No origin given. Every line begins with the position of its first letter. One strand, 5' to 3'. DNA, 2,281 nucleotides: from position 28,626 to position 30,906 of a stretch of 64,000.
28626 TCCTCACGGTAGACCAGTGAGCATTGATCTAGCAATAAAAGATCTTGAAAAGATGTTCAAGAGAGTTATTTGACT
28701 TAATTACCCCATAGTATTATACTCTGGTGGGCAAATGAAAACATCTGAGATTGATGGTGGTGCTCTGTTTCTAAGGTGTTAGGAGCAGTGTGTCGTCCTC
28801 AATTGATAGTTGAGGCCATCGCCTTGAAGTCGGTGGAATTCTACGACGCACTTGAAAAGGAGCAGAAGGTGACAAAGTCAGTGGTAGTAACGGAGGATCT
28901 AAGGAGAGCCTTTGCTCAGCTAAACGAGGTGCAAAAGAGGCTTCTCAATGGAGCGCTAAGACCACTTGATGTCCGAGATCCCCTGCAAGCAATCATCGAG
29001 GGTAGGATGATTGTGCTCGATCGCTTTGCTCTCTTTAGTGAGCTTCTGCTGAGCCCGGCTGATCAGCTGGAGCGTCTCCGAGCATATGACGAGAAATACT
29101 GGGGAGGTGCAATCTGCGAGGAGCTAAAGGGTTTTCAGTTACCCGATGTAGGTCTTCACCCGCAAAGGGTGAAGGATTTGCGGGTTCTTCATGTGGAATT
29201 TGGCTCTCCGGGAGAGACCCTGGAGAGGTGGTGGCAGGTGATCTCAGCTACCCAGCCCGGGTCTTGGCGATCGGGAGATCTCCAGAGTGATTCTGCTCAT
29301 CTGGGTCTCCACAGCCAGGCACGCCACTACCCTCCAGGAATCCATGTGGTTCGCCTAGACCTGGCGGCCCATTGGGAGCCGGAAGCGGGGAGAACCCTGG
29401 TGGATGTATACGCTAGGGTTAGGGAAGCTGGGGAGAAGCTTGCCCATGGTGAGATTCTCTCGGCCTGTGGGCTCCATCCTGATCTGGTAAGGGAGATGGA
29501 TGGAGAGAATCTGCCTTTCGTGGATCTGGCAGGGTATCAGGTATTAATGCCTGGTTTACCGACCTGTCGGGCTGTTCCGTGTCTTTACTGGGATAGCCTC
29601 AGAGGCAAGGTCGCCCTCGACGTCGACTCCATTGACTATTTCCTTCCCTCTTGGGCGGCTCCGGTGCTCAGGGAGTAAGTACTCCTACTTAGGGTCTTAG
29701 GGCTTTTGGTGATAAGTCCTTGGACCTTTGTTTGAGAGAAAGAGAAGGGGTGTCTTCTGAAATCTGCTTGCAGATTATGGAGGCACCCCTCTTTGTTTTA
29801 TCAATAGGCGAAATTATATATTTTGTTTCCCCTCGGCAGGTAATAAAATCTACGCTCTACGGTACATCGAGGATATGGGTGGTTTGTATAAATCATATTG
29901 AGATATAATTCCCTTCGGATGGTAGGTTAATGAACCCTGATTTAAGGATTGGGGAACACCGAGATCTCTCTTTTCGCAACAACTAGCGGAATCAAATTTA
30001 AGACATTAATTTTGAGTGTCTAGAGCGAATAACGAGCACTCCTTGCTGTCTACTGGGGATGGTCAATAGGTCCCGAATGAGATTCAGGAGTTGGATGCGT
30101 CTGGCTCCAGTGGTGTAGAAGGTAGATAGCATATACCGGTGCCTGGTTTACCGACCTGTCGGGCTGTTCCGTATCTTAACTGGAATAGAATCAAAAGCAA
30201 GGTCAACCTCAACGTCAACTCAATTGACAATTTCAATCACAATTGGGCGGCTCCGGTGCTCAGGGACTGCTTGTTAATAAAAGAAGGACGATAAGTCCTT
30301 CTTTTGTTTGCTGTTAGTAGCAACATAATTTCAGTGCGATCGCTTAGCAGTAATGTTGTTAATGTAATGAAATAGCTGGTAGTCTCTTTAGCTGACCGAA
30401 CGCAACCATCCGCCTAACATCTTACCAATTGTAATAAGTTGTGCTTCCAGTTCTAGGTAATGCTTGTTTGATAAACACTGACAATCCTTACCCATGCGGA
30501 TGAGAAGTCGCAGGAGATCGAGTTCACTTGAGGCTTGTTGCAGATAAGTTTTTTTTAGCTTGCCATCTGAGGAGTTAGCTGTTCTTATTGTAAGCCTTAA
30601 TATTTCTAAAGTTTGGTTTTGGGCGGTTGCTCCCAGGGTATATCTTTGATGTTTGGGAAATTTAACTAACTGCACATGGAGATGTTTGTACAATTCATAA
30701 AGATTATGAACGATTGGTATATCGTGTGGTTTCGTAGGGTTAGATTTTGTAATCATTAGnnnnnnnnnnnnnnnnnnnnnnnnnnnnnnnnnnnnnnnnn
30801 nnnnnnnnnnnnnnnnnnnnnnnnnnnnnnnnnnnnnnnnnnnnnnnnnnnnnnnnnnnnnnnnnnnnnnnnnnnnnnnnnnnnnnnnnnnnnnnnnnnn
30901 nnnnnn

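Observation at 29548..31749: Complete diversity-generating retroelement (VR/TR pair with adenine-only mutagenesis signature, Avd, DGR-type RT)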

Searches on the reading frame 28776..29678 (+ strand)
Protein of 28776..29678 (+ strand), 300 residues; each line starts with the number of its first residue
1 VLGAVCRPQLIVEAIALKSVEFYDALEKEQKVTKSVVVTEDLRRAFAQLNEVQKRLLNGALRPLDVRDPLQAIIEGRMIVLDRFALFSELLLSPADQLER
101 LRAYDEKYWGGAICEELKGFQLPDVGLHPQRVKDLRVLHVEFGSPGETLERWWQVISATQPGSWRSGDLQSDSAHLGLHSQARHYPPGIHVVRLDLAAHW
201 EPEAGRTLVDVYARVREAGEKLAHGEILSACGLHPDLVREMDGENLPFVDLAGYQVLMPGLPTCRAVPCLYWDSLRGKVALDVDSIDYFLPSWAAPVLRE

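Call 5: search_protein_families(library=pfam, proteins=[window:28776-29678:+], max_evalue=0.1)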
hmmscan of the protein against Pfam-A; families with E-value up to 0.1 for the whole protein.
window:28776-29678:+ (300 aa): 0 families

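Call 6: search_protein_families(library=ncbifam, proteins=[window:28776-29678:+], max_evalue=0.1)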
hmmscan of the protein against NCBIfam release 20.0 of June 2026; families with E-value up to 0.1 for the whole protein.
window:28776-29678:+ (300 aa): 1 family
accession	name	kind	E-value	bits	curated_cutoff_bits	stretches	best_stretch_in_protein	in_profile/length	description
NF047914.1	phage_STY1053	equivalog_domain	0.086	13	40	0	182-200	17-35/42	STY1053 family phage-associated protein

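Call 9: find_homologous_proteins(query=window:28776-29678:+)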
Query window:28776-29678:+ (300 aa): 5 proteins with E <= 0.001 among 3029 candidates.
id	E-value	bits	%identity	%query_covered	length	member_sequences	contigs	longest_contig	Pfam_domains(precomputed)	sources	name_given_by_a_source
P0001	1.3e-197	673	100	99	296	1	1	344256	-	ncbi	-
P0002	1.1e-150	519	83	93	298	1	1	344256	-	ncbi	-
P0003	2.4e-51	193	42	87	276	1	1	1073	-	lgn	-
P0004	1.6e-45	174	40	88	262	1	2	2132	-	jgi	jgi:hypothetical protein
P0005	8.4e-39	152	36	89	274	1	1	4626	-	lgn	-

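Call 14: find_encoding_contigs(protein=P0002, flank=10000, max_places=6)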
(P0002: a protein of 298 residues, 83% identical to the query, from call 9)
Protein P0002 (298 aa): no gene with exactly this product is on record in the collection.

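Call 15: find_encoding_contigs(protein=P0001, flank=10000, max_places=6)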
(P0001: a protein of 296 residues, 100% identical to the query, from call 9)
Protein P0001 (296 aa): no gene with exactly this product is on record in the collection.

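Call 18: find_related_loci(query=A1, collection=genome_contigs, flank=10000)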
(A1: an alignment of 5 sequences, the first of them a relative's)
Query A1 (296 aa) in genome_contigs; peptide patterns used: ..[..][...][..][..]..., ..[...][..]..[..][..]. (x = any residue, [..] = any of these).
123 stretches matched a pattern; 5 encode a relative of the query (tblastn E <= 1e-3); 5 distinct loci.
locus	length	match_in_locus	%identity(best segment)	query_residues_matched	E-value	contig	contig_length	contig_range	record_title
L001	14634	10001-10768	42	41-296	3e-60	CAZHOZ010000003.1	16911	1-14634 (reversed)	MAG TPA_asm: uncultured Candidatus Saccharibacteria bacterium isolate binchicken_co16_307 genome assembly, contig: NODE_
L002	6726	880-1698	38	24-296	4e-56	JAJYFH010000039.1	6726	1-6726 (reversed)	MAG: bacterium isolate DBS1-2.bin101 NODE_18744_length_6726_cov_2.533869, whole genome shotgun sequence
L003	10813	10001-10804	41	2-268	6e-56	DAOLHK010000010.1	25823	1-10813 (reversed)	MAG TPA_asm: Candidatus Saccharibacteria bacterium isolate AMR_MDS_0256 NODE_76_length_25823_cov_14.111572, whole genome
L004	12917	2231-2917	31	26-248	1e-24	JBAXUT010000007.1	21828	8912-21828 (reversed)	MAG: Candidatus Saccharibacteria bacterium isolate ELA668 MAG668_7, whole genome shotgun sequence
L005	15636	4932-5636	28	24-248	3e-17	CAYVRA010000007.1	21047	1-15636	MAG TPA_asm: uncultured Candidatus Saccharimonas sp. isolate SRP272421_co2_799 genome assembly, contig: NODE_6982_length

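Call 23: find_related_loci(query=A1, collection=metagenome_contigs, flank=6000)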
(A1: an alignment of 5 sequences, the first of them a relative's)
Query A1 (296 aa) in metagenome_contigs; peptide patterns used: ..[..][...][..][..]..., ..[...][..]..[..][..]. (x = any residue, [..] = any of these).
171 stretches matched a pattern; 6 encode a relative of the query (tblastn E <= 1e-3); 6 distinct loci.
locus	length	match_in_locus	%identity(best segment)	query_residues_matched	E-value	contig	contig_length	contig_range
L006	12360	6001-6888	40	2-296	1e-59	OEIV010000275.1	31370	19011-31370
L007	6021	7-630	46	87-296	2e-45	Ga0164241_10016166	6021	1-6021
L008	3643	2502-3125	34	80-294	4e-25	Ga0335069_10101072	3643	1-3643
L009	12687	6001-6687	31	26-248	1e-24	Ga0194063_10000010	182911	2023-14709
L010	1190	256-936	29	28-248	3e-22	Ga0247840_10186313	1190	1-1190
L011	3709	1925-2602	31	36-249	6e-17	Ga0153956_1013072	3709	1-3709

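Call 25: find_encoding_contigs(protein=P0007, flank=10000, max_places=10)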
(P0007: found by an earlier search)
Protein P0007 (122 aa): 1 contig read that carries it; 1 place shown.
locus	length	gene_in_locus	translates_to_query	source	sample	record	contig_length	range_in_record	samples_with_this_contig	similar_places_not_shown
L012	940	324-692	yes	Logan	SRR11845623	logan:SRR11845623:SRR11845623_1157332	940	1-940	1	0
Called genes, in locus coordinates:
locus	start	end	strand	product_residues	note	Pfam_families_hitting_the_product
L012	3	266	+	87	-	?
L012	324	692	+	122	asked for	PF22296:bAvd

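Call 28: search_protein_representatives(alignment_id=A1)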
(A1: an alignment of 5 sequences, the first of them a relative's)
Query: 5 sequences, 274 profile positions. Proteins with E-value up to 0.001 (for the whole library): 388; up to 1e-10: 211; up to 1e-30: 56. The best 150 are listed.
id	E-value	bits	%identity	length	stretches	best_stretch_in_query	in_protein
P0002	1.0e-125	435.0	-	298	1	3-273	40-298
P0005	2.1e-122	424.1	-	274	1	6-272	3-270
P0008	8.4e-92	323.7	-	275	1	1-274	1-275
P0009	1.2e-90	320.0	-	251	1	31-271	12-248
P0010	2.3e-83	296.1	-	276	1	50-270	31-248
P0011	6.2e-81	288.1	-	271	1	30-274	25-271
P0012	3.2e-76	272.7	-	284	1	58-273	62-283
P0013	1.7e-72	260.4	-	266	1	24-272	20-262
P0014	2.0e-72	260.2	-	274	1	9-273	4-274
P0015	2.2e-65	237.1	-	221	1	55-230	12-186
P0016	1.5e-64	234.4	-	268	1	10-274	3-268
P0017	4.0e-62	226.4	-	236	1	52-274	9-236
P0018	4.3e-59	216.5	-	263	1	9-246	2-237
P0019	5.4e-59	216.2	-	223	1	57-272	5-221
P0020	3.4e-57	210.2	-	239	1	58-272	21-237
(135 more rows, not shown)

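Call 31: search_protein_families(library=pfam, alignment_id=A2, max_evalue=0.01)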
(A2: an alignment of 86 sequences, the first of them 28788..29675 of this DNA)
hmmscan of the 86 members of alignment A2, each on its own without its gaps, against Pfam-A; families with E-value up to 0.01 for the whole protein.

A. member 1, window:28788-29675:+ (296 aa): 0 families

B. families by the number of members that match (of 86 scanned): 0 families

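Call 36: predict_structure(alignment_id=A2)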
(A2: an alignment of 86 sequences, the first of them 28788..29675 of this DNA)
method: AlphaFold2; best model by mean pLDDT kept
length: 296 residues; sequences in the alignment: 86
mean_pLDDT: 91.1   pTM: 0.80
mean pLDDT of the five models: 91.1, 90.4, 90.2, 90.2, 90.0
residues with pLDDT >= 90: 233; 70-90: 29; 50-70: 24; < 50: 10
segments of 3 or more residues with pLDDT < 50: 1-3, 28-33
pLDDT, mean of each block of 10 residues (from residue 1): 53 59 53 66 92 97 92 86 97 98 98 96 93 98 99 98 97 98 98 97 98 98 99 98 98 89 98 98 97 98
secondary structure, 60 per line:
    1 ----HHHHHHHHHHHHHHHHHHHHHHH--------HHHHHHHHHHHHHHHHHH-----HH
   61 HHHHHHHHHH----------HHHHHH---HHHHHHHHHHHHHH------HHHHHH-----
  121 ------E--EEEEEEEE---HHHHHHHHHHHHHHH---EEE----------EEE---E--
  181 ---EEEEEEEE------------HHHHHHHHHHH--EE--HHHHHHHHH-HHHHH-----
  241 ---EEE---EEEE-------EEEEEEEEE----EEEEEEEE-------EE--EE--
elements in order: H5-27 H36-53 H59-70 H81-86 H90-103 H110-115 E130-137 H141-155 E159-161 E172-174 E184-191 H204-214 H221-229 H231-235 E244-246 E250-253 E261-269 E274-281

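Call 92: fold_search(model_id=the predicted structure, library=pdb)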
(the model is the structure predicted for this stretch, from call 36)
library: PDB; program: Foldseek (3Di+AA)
matches with E <= 10: 220; with E <= 0.001: 0
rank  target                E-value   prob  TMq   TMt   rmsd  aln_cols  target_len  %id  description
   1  1egg_A                5.6e-01  0.30  0.23  0.46   8.8       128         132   12  STRUCTURE OF A C-TYPE CARBOHYDRATE-RECOGNITION DOMAIN (CRD-4) FROM THE MACROPHAGE MANNOSE RECEPTOR (released 2000-08-30)
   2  8a0x_C                1.7e+00  0.04  0.10  0.22  12.7        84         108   13  Crystal structure of the HigB2-HigA2 tetramer in complex with operator DNA (released 2023-05-03)
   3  3g5o_B                1.7e+00  0.02  0.08  0.21  12.1        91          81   14  The crystal structure of the toxin-antitoxin complex RelBE2 (Rv2865-2866) from Mycobacterium tuberculosis (released 2009-04-14)
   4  1egi_A                1.8e+00  0.16  0.25  0.50   8.3       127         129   12  STRUCTURE OF A C-TYPE CARBOHYDRATE-RECOGNITION DOMAIN (CRD-4) FROM THE MACROPHAGE MANNOSE RECEPTOR (released 2000-08-30)
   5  2i52_F                2.0e+00  0.11  0.09  0.19   4.0        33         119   12  Crystal structure of protein PTO0218 from Picrophilus torridus, Pfam DUF372 (released 2006-09-12)
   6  2i52_A                2.2e+00  0.10  0.09  0.19   4.0        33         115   12  Crystal structure of protein PTO0218 from Picrophilus torridus, Pfam DUF372 (released 2006-09-12)
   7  3t8n_B                2.2e+00  0.01  0.06  0.11  10.6        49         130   14  Crystal structure of ketosteroid isomerase Y16AD103A from Pseudomonas putida (released 2011-11-23)
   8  7qsr_A                2.4e+00  0.12  0.23  0.06   6.8       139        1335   11  CryoEM structure of the Ectodomain of Human PLA2R (released 2022-07-20)
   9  2i52_D                2.4e+00  0.10  0.09  0.19   4.0        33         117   12  Crystal structure of protein PTO0218 from Picrophilus torridus, Pfam DUF372 (released 2006-09-12)
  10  2i52_B                2.4e+00  0.09  0.09  0.19   4.0        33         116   12  Crystal structure of protein PTO0218 from Picrophilus torridus, Pfam DUF372 (released 2006-09-12)
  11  7t4r_A                2.4e+00  0.09  0.21  0.37   6.0       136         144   10  CryoEM structure of the HCMV Pentamer gH/gL/UL128/UL130/UL131A in complex with THBD and neutralizing fabs MSL-109 and  (released 2022-03-23)
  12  4cdl                  2.5e+00  0.01  0.07  0.13   7.2        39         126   10  Crystal Structure of Retro-aldolase RA110.4-6 Complexed with Inhibitor 1-(6-methoxy-2-naphthalenyl)-1,3-butanedione (released 2014-11-12)
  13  4ik8                  2.5e+00  0.01  0.06  0.05   8.8        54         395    9  High resolution structure of GCaMP3 dimer form 1 at pH 7.5 (released 2014-02-05)
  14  2f20_A                2.5e+00  0.01  0.09  0.11  15.3       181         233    8  X-ray Crystal Structure of Protein BT_1218 from Bacteroides thetaiotaomicron. Northeast Structural Genomics Consortium (released 2005-11-22)
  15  5aif_A                2.7e+00  0.02  0.07  0.12   6.3        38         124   18  Discovery and characterization of thermophilic limonene-1,2-epoxide hydrolases from hot spring metagenomic libraries.  (released 2015-06-17)
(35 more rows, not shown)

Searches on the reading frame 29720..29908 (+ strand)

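Call 5: search_protein_families(library=pfam, proteins=[window:29720-29908:+], max_evalue=0.1)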
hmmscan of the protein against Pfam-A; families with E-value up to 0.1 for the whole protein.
window:29720-29908:+ (62 aa): 1 family
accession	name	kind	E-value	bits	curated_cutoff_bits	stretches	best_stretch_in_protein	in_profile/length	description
PF17488.7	Herpes_glycoH_C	-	0.09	12.9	25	1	16-54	4-42/141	Herpesvirus glycoprotein H C-terminal domain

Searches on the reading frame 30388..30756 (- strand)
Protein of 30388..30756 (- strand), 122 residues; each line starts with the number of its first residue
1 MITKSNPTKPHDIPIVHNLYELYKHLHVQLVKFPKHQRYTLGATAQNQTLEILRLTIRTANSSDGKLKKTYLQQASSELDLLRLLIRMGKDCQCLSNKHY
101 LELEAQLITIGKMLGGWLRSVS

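Call 5: search_protein_families(library=pfam, proteins=[window:30388-30756:-], max_evalue=0.1)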
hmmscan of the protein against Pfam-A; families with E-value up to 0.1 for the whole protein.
window:30388-30756:- (122 aa): 2 families
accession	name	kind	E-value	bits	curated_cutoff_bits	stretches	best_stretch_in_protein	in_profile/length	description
PF22296.2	bAvd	-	2.1e-18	67.2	40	1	16-121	4-107/107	bAvd-like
PF05635.17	23S_rRNA_IVP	-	0.0006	20.4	33.8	1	20-115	10-105/106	23S rRNA-intervening sequence protein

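Call 6: search_protein_families(library=ncbifam, proteins=[window:30388-30756:-], max_evalue=0.1)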
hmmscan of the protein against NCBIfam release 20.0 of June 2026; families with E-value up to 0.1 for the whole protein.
window:30388-30756:- (122 aa): 2 families
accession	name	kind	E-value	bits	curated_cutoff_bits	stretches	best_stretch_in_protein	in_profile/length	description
NF033474.1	DivGenRetAVD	equivalog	2.8e-22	79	80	1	14-119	2-104/104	diversity-generating retroelement protein Avd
TIGR02436.1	TIGR02436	subfamily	0.0054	16.9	24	1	66-121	52-108/109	four helix bundle protein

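Call 11: search_solved_structures(query=window:30388-30756:-, max_evalue=0.01)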
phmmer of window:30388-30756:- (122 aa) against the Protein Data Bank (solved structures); distinct sequences matched with E-value up to 0.01: 0.
